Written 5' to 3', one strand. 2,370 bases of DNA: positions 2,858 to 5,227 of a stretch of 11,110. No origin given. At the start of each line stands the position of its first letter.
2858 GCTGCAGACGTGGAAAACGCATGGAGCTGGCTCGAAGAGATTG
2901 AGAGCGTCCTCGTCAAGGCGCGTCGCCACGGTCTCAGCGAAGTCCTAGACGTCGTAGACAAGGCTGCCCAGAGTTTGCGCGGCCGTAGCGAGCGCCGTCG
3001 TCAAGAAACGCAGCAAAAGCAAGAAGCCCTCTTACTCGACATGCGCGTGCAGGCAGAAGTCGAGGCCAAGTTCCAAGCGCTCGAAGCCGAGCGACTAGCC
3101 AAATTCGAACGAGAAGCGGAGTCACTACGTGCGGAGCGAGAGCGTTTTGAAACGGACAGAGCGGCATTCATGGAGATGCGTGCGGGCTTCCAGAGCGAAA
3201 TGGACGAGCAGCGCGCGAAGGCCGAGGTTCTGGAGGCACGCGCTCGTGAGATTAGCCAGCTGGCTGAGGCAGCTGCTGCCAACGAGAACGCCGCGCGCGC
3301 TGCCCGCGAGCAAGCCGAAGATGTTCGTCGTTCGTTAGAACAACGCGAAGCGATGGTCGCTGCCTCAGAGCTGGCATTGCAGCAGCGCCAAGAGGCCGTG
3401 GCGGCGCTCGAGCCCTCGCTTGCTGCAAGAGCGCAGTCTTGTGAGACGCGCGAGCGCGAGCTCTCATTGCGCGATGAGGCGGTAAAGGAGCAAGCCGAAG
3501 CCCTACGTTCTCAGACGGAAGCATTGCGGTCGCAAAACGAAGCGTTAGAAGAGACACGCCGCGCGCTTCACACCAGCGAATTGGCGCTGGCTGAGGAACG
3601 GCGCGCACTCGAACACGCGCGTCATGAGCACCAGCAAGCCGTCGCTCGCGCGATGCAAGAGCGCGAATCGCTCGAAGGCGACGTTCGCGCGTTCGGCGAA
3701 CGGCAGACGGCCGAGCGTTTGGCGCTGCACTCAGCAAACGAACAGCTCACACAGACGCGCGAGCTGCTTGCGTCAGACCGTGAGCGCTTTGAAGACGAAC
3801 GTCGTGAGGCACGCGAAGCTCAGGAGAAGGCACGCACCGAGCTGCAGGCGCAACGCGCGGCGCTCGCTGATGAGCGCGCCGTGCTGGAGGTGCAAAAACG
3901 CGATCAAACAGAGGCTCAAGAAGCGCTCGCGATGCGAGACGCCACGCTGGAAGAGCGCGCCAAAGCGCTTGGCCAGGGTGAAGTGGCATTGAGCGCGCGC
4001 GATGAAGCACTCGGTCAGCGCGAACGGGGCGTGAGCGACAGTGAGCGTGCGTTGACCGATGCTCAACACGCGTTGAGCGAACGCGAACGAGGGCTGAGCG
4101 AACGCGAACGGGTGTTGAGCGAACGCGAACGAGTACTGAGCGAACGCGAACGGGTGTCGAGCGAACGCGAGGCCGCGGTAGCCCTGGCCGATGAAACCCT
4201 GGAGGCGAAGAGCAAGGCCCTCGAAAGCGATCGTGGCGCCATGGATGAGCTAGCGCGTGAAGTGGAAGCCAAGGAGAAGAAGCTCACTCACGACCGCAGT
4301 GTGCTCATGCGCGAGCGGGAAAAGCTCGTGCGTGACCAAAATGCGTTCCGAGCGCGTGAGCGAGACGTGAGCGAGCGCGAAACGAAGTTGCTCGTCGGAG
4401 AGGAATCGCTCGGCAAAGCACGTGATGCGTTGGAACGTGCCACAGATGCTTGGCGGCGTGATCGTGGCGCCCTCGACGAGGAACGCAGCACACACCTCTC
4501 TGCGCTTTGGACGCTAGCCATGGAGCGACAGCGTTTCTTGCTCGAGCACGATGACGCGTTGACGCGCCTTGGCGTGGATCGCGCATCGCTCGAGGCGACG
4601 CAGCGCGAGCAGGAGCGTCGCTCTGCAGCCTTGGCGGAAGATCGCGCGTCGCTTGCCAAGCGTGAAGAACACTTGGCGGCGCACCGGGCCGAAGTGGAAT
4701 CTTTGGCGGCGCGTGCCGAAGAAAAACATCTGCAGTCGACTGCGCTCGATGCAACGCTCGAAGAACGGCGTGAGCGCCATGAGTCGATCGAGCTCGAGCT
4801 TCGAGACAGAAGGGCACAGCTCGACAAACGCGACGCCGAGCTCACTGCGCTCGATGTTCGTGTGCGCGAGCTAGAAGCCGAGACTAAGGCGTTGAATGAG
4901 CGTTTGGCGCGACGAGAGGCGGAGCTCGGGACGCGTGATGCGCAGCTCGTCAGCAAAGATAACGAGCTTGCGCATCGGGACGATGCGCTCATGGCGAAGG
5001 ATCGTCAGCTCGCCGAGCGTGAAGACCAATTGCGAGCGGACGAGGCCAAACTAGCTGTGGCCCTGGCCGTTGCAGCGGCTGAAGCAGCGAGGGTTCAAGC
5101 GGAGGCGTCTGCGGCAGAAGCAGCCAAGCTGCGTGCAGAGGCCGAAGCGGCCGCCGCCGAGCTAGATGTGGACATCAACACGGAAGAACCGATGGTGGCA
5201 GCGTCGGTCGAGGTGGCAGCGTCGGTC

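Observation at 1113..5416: Two-gene module: SPFH-domain protein plus giant PilZ coiled-coil protein. Candidate split, c-di-GMP-gated flotillin-like scaffold.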

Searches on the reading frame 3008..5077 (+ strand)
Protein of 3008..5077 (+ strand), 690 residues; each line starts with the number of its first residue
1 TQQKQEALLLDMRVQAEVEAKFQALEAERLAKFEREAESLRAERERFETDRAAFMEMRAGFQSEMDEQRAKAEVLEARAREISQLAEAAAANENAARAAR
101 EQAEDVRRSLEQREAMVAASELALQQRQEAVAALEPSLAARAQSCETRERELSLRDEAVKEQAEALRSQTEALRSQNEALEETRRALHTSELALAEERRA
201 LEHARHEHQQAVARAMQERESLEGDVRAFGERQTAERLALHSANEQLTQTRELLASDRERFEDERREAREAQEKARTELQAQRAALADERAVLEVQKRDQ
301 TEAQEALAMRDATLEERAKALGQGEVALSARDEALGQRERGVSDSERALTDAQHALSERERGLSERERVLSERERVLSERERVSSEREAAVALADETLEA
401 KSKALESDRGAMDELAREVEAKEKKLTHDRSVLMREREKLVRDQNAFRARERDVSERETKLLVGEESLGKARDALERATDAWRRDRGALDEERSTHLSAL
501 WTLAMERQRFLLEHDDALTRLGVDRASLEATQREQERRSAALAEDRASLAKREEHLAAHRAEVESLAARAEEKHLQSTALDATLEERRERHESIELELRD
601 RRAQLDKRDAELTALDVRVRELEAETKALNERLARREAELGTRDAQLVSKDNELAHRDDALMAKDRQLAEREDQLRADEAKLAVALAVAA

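Call 74: search_solved_structures(query=window:3008-5077:+, max_evalue=0.001)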
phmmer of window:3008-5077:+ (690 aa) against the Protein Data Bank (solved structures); distinct sequences matched with E-value up to 0.001: 0.
